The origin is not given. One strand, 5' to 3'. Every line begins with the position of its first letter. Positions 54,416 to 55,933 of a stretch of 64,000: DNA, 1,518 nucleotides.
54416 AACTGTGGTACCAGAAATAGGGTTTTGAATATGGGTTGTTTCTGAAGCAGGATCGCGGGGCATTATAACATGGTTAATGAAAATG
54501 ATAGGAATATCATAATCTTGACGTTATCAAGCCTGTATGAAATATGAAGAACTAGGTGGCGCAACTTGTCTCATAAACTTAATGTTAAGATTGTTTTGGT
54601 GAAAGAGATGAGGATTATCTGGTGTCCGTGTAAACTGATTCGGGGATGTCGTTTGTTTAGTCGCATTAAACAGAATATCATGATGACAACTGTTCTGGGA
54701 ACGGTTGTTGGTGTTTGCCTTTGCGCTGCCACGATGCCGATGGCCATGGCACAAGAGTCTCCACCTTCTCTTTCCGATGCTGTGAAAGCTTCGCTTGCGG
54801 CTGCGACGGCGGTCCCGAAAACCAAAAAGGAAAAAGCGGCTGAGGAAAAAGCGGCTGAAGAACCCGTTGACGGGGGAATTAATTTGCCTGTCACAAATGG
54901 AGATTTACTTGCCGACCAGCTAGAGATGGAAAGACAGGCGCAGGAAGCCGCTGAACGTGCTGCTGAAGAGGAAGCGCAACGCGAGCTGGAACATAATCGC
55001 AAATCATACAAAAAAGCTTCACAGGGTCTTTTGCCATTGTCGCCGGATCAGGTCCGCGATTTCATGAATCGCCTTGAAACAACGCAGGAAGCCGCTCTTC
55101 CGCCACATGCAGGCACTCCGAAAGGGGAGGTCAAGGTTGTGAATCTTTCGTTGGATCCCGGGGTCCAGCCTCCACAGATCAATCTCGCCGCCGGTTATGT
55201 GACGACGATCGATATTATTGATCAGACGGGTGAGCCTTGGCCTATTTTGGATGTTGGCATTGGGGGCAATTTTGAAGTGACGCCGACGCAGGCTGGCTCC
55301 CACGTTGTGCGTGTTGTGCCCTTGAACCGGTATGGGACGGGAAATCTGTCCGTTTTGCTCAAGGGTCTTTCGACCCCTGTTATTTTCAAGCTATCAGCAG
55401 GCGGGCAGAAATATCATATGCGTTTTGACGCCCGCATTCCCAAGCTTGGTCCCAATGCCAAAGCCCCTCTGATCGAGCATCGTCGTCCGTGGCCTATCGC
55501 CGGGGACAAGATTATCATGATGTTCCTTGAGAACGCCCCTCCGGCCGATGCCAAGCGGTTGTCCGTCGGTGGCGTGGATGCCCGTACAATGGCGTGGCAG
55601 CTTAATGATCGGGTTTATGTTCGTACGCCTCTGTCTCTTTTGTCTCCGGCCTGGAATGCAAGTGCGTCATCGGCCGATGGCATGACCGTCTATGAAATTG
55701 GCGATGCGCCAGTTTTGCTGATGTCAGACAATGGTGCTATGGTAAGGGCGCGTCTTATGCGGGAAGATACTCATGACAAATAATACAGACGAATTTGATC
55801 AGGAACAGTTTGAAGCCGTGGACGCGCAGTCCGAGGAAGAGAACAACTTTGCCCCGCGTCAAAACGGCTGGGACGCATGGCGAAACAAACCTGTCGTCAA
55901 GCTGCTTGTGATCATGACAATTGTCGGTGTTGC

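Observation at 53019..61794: Dot/Icm-type (type IVB) secretion core cluster icmL-icmL2-icmK-icmE-icmG-icmC-icmD-icmD2-icmJ in an apparently alphaproteobacterial chromosome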

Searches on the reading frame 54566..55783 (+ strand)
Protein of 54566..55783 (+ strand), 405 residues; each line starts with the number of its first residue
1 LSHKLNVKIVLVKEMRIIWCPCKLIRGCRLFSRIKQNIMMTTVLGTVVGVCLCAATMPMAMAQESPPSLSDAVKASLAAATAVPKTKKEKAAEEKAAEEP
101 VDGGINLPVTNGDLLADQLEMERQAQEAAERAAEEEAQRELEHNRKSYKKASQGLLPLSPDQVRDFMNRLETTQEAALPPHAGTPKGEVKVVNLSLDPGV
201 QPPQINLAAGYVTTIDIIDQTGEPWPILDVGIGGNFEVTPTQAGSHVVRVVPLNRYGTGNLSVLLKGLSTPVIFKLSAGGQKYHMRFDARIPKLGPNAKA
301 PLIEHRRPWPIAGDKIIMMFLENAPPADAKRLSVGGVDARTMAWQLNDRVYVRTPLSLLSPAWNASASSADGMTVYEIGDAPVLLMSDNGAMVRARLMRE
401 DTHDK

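Call 3: search_protein_families(library=pfam, proteins=[window:54566-55783:+], max_evalue=0.01)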
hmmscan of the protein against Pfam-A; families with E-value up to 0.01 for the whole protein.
window:54566-55783:+ (405 aa): 1 family
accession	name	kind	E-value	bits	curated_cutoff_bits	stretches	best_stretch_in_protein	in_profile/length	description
PF12293.13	T4BSS_DotH_IcmK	-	1.5e-73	247.3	25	1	157-394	1-237/238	Putative outer membrane core complex of type IVb secretion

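Call 4: search_protein_families(library=ncbifam, proteins=[window:54566-55783:+], max_evalue=0.01)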
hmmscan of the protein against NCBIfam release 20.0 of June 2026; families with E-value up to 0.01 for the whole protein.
window:54566-55783:+ (405 aa): 0 families

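Call 13: find_homologous_proteins(query=window:54566-55783:+, max_evalue=0.00001)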
Query window:54566-55783:+ (405 aa): 489 proteins with E <= 0.00001 among 8000 candidates; the best 120 are listed.
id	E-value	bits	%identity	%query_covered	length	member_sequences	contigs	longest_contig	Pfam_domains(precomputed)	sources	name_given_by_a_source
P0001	1.8e-239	813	100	91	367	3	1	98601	PF12293.14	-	-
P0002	5.9e-224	762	92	93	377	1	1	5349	PF12293.14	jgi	jgi:intracellular multiplication protein IcmK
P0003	1.6e-167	576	67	97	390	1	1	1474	PF12293.14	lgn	-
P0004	6.5e-167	574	68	95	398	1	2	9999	PF12293.14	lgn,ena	-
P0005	1.3e-165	569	68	98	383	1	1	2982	PF12293.14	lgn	-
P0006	4.8e-164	564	69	92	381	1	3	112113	PF12293.14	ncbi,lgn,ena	-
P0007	4.2e-163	561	70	90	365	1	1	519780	PF12293.14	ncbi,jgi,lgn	ncbi:MAG: DotH/IcmK family type IV secretion protein [Bdellovibrionales bacterium]|jgi:intracellular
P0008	4.8e-163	561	67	94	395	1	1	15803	PF12293.14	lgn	-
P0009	4.6e-160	551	73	84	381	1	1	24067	PF12293.14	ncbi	-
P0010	7.9e-160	550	66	95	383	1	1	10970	PF12293.14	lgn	-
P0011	4.2e-159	548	65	94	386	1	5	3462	PF12293.14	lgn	-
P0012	5.3e-159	548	65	95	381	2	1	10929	PF12293.14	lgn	-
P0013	6.3e-159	547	66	95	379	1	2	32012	PF12293.14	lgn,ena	-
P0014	4.1e-158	545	65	95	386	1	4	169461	PF12293.14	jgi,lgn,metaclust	metaclust:\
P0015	3.0e-157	542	66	95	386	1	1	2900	PF12293.14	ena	-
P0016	3.8e-157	542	64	95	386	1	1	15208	PF12293.14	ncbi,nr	ncbi:MAG: DotH/IcmK family type IV secretion protein [Alphaproteobacteria bacterium]|nr:DotH/IcmK fa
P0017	8.0e-156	537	65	95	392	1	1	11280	PF12293.14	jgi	-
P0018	3.3e-154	532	72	85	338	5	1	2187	PF12293.14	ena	-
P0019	4.3e-154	532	68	89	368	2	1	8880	PF12293.14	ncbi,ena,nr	ncbi:MAG TPA: hypothetical protein DCY07_07075 [Rhodospirillaceae bacterium]|nr:hypothetical protein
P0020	1.6e-152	526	65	91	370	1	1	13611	PF12293.14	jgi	-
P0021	2.3e-152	526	63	95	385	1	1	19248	PF12293.14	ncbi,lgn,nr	ncbi:MAG: DotH/IcmK family type IV secretion protein [Alphaproteobacteria bacterium]|nr:DotH/IcmK fa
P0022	4.6e-152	525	67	91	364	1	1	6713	PF12293.14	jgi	-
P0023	2.3e-151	523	65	93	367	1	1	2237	PF12293.14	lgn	-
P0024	5.1e-151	521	65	95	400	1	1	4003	PF12293.14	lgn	-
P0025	7.6e-151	521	67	89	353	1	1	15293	PF12293.14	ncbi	-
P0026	8.0e-151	521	70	85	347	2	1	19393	PF12293.14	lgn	-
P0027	2.1e-150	519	58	95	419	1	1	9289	PF12293.14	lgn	-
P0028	5.9e-150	518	61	95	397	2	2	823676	PF12293.14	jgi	-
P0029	1.3e-149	517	66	93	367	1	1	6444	PF12293.14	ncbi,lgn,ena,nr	ncbi:MAG TPA: hypothetical protein DD400_06185 [Rhodospirillaceae bacterium]|nr:hypothetical protein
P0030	2.1e-148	513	65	89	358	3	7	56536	PF12293.14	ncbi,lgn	-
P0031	3.5e-148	512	65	93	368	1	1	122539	PF12293.14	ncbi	-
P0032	6.9e-148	511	62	95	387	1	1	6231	PF12293.14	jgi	jgi:intracellular multiplication protein IcmK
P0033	1.6e-147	510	74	75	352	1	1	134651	PF12293.14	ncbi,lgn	-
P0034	2.2e-147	509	60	98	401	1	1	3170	PF12293.14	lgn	-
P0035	3.3e-147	509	68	86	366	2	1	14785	PF12293.14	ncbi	ncbi:MAG: DotH/IcmK family type IV secretion protein [Bdellovibrionales bacterium]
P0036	1.5e-145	503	61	95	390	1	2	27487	PF12293.14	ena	-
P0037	1.9e-145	503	63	90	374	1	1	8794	PF12293.14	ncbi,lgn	-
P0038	2.2e-145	503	61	92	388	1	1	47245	PF12293.14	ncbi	-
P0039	2.5e-145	503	58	100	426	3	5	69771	PF12293.14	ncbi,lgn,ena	-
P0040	6.4e-145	501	59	91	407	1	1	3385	PF12293.14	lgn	-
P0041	1.0e-144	501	64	88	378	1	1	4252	PF12293.14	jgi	-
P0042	1.3e-144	500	71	79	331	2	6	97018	PF12293.14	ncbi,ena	-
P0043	2.3e-144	500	63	92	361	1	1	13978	PF12293.14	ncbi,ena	-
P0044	4.9e-144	498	63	90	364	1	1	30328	PF12293.14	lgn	-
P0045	1.2e-143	497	77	65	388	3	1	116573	PF12293.14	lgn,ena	-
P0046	3.5e-143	496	64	93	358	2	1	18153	PF12293.14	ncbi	-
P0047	4.0e-143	495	71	76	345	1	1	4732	PF12293.14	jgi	-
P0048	1.4e-142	494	62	93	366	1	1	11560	PF12293.14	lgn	-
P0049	2.0e-142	493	75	75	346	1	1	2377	PF12293.14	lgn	-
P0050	3.0e-142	493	61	93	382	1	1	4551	PF12293.14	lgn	-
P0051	2.1e-141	490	68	85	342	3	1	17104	PF12293.14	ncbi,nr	ncbi:MAG: DotH/IcmK family type IV secretion protein [Alphaproteobacteria bacterium]|nr:DotH/IcmK fa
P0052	7.8e-141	488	67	84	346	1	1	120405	PF12293.14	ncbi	-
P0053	2.3e-140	486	61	94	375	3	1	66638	PF12293.14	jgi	-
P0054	2.3e-140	486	69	75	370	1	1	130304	PF12293.14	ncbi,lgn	-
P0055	2.0e-139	483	62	91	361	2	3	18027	PF12293.14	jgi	-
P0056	3.0e-139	483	72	75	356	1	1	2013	PF12293.14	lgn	-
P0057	7.1e-139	481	72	72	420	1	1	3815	PF12293.14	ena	-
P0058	1.1e-138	481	63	93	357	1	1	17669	PF12293.14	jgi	-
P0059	1.3e-138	481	74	72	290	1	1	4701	PF12293.14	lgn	-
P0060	2.3e-138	480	60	92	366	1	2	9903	PF12293.14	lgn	-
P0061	2.9e-138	479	70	72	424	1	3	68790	PF12293.14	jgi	jgi:intracellular multiplication protein IcmK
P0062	5.4e-138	479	75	65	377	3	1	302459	PF12293.14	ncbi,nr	ncbi:MAG: DotH/IcmK family type IV secretion protein [Alphaproteobacteria bacterium]|nr:DotH/IcmK fa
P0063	1.4e-137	477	58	100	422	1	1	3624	PF12293.14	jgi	jgi:intracellular multiplication protein IcmK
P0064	2.1e-137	477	72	70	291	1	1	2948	PF12293.14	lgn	-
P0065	3.0e-137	476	58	93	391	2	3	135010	PF12293.14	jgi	-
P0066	1.1e-136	474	65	85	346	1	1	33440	PF12293.14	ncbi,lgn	-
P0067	1.6e-136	474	69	75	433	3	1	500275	PF12293.14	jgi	-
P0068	2.2e-136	473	76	65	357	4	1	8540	PF12293.14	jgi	-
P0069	3.1e-136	473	60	93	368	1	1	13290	PF12293.14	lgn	-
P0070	1.7e-134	467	72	65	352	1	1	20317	PF12293.14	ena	-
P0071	1.8e-134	467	74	66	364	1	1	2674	PF12293.14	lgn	-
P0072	3.1e-134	466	59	92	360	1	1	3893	PF12293.14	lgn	-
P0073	5.0e-132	459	75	65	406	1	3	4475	PF12293.14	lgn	-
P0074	8.7e-132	458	68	75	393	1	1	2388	PF12293.14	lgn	-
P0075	6.3e-131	455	60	90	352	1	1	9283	PF12293.14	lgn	-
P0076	1.3e-130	454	57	95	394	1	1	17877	PF12293.14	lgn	-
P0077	2.9e-129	450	72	70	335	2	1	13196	PF12293.14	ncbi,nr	ncbi:MAG: DotH/IcmK family type IV secretion protein [Alphaproteobacteria bacterium]|nr:DotH/IcmK fa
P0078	6.5e-129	449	75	64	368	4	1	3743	PF12293.14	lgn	-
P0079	2.2e-128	447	67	72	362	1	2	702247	PF12293.14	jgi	jgi:intracellular multiplication protein IcmK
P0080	2.5e-128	447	72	67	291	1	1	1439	PF12293.14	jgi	jgi:intracellular multiplication protein IcmK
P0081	1.1e-127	445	72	65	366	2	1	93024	PF12293.14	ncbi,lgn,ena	-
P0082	5.1e-127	442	70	65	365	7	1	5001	PF12293.14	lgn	-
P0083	5.2e-127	442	58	89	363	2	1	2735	PF12293.14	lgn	-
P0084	1.3e-126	441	70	68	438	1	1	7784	PF12293.14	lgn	-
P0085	1.9e-126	441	71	66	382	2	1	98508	PF12293.14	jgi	-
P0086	2.9e-126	440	70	68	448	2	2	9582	PF12293.14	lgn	-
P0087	3.9e-126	440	72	66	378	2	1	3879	PF12293.14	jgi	jgi:intracellular multiplication protein IcmK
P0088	4.6e-126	439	57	91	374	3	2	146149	PF12293.14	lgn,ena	-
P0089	5.1e-126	439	72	66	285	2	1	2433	PF12293.14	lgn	-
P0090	5.6e-126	439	68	72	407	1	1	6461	PF12293.14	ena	-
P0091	1.1e-125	438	68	67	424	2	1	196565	PF12293.14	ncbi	ncbi:MAG: DotH/IcmK family type IV secretion protein [Bdellovibrionales bacterium]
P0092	1.3e-125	438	68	70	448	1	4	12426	PF12293.14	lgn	-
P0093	1.3e-125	438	72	66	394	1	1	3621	PF12293.14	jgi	-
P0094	1.8e-125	437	73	66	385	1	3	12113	PF12293.14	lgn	-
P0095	2.0e-125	437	65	75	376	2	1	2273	PF12293.14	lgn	-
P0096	2.8e-125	437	74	66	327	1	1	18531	PF12293.14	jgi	-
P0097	5.0e-125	436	70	65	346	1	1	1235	PF12293.14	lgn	-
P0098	6.7e-125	435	73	67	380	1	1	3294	PF12293.14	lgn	-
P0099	8.4e-125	435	71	65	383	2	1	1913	PF12293.14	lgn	-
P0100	1.9e-124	434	66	74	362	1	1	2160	PF12293.14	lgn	-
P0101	4.3e-124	433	67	69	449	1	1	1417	PF12293.14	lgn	-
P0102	4.8e-124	433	65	75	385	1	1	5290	PF12293.14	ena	-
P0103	8.0e-124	432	70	71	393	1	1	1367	PF12293.14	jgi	jgi:intracellular multiplication protein IcmK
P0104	1.1e-123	431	71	65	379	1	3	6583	PF12293.14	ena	-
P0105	1.6e-123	431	65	74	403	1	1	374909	PF12293.14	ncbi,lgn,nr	ncbi:MAG: type IV secretion protein DotH [Alphaproteobacteria bacterium]|nr:type IV secretion protei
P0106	1.9e-123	431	69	72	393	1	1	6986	PF12293.14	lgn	-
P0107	2.3e-123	430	67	66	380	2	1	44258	PF12293.14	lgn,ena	-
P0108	3.3e-123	430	68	68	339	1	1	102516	PF12293.14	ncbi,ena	-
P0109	7.2e-123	429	67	72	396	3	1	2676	PF12293.14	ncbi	-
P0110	7.8e-123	429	68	67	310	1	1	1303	PF12293.14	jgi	jgi:intracellular multiplication protein IcmK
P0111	8.0e-123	429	72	66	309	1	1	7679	PF12293.14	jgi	jgi:intracellular multiplication protein IcmK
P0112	8.0e-123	429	71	65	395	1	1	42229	PF12293.14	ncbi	-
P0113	1.3e-122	428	71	67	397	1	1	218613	PF12293.14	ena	-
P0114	1.4e-122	428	63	75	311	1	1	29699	PF12293.14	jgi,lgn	-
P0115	1.8e-122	427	70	66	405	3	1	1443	PF12293.14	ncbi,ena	-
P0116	1.9e-122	427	69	66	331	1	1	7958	PF12293.14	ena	-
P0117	2.5e-122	427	67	70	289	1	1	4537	PF12293.14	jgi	jgi:intracellular multiplication protein IcmK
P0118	3.4e-122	427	69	67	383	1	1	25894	PF12293.14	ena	-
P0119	4.0e-122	426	67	69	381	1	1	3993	PF12293.14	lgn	-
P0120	6.9e-122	426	66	66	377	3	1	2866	PF12293.14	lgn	-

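Call 19: find_encoding_contigs(protein=P0001, flank=10000, max_places=6)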
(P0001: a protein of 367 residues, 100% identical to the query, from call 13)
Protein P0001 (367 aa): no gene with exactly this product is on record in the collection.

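Call 20: find_encoding_contigs(protein=P0007, flank=10000, max_places=3)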
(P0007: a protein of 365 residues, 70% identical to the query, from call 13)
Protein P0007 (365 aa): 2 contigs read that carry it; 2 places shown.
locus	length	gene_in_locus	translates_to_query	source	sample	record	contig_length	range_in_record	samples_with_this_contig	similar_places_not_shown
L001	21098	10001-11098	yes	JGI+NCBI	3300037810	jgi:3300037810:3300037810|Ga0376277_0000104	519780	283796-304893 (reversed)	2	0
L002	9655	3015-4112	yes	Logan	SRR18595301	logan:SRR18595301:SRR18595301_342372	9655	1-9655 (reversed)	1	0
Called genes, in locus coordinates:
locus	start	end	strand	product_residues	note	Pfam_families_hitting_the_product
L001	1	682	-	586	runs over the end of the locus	PF00460:Flg_bb_rod (weak), PF22638:FlgK_D1, PF06429:Flg_bbr_C (weak)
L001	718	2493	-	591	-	PF22692:LlgE_F_G_D1 (weak), PF07559:FlgE_D2 (faint), PF06429:Flg_bbr_C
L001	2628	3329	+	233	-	PF01726:LexA_DNA_bind, PF00717:Peptidase_S24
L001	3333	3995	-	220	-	PF08238:Sel1 (weak)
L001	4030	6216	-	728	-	PF13567:DUF4131, PF03772:Competence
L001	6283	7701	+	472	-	PF00749:tRNA-synt_1c, PF19269:Anticodon_2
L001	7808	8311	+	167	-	-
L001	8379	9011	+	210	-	PF11393:T4BSS_DotI_IcmL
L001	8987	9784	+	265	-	PF11393:T4BSS_DotI_IcmL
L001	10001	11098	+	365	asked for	PF12293:T4BSS_DotH_IcmK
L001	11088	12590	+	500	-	PF03743:TrbI (weak)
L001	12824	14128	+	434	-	-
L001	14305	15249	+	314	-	-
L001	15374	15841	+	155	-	-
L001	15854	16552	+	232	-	-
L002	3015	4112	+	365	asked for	PF12293:T4BSS_DotH_IcmK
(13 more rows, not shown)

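Call 21: find_related_loci(query=P0001, collection=genome_contigs, flank=10000)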
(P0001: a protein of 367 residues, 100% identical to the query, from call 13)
Query P0001 (367 aa) in genome_contigs; peptide patterns used: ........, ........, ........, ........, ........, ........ (x = any residue, [..] = any of these).
98 stretches matched a pattern; 28 encode a relative of the query (tblastn E <= 1e-3); 28 distinct loci.
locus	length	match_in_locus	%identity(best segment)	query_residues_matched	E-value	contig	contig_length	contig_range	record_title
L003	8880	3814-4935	67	2-367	2e-157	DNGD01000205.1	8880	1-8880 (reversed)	MAG TPA_asm: Rhodospirillaceae bacterium isolate UBA8914 contig_192261, whole genome shotgun sequence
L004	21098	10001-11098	71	3-367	2e-156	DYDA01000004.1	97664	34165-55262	MAG TPA_asm: Micavibrio sp. isolate IMS_BF NODE_14_length_97678_cov_11.0752, whole genome shotgun sequence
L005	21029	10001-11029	73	28-367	3e-156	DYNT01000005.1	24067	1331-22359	MAG TPA_asm: Micavibrio aeruginosavorus isolate SulCav_GS09_5_53_9b SulCav_GS09_5_3334_length_24067_cov_6_077420, whole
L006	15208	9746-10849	65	1-367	5e-154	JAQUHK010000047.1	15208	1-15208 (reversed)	MAG: Alphaproteobacteria bacterium isolate STCSWMC_35 NODE_10522_length_15208_cov_4.250116_ST_CSWMC, whole genome shotgu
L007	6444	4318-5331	69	21-366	3e-152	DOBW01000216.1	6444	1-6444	MAG TPA_asm: Rhodospirillaceae bacterium isolate UBA9219 contig_28707, whole genome shotgun sequence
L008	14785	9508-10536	68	20-367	4e-147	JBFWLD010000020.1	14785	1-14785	MAG: Bdellovibrionales bacterium isolate CA_2019_NHSR_58 NODE_8702_length_14785_cov_2.934370_NHSR, whole genome shotgun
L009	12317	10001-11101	64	1-367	9e-147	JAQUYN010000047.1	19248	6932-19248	MAG: Alphaproteobacteria bacterium isolate STD2_238 NODE_10434_length_19248_cov_3.522410_Sandtown_D2, whole genome shotg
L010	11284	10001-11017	66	10-367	9e-144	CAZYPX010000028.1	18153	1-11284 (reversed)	MAG TPA_asm: uncultured Rhodospirillaceae bacterium isolate binchicken_co168_333 genome assembly, contig: NODE_5458_leng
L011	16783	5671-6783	61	1-367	1e-143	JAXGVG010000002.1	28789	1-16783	MAG: Alphaproteobacteria bacterium isolate AnMBR.bin438 bin438_2, whole genome shotgun sequence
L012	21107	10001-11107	63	9-363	2e-142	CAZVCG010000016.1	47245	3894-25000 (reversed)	MAG TPA_asm: uncultured Rhodospirillaceae bacterium isolate SRP290908_co2_189 genome assembly, contig: NODE_865_length_4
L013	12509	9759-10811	63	1-365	1e-142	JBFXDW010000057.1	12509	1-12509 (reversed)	MAG: Bdellovibrionales bacterium isolate CA_2019_TPIn_101 NODE_17994_length_12509_cov_5.871749_TPIn, whole genome shotgu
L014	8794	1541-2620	65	15-366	1e-138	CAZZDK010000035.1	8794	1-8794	MAG TPA_asm: uncultured Rhodospirillaceae bacterium isolate SRP290908_co1_67 genome assembly, contig: NODE_11777_length_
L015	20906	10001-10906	69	66-367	7e-137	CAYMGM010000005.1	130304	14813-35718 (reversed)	MAG TPA_asm: uncultured Rhodospirillaceae bacterium isolate SRP216815_co1_251 genome assembly, contig: NODE_160_length_1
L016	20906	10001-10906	74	66-367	6e-146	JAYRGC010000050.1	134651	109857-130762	MAG: Alphaproteobacteria bacterium isolate SH_SHASGE3bin.4 k141_1263734, whole genome shotgun sequence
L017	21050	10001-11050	65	1-367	6e-135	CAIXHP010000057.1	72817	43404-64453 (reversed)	MAG: uncultured proteobacterium isolate I2_bin-116 genome assembly, contig: bin-116:57/70, whole genome shotgun sequence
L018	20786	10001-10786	75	105-367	7e-134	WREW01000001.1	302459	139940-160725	MAG: Alphaproteobacteria bacterium isolate Lab288P4bin16 Ga0123354_10000004, whole genome shotgun sequence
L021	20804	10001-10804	68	93-362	6e-131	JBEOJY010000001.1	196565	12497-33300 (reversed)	MAG: Bdellovibrionales bacterium isolate mt_II.17 NODE_1_length_196565_cov_21.491883, whole genome shotgun sequence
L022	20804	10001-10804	71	100-367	2e-128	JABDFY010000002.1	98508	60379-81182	MAG: Alphaproteobacteria bacterium isolate BWOrgControl_Nextera19_MAG3 3300020995.a:Ga0206811_1002, whole genome shotgun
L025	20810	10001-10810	65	96-367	1e-120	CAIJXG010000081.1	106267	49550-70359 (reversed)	MAG: uncultured proteobacterium isolate Kiruna_bin-02063 genome assembly, contig: bin-02063:081/141, whole genome shotgu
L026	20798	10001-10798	67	100-367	3e-118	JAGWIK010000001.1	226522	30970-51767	MAG: Alphaproteobacteria bacterium isolate REEB112 contig-150_20, whole genome shotgun sequence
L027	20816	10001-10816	61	95-367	4e-110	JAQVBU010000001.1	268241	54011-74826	MAG: Alphaproteobacteria bacterium isolate STD2_72 NODE_50_length_268241_cov_12.185858_Sandtown_D2, whole genome shotgun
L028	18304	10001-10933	60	66-367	1e-121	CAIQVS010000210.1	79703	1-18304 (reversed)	MAG: uncultured proteobacterium isolate I3b_bin-431 genome assembly, contig: bin-431:210/454, whole genome shotgun seque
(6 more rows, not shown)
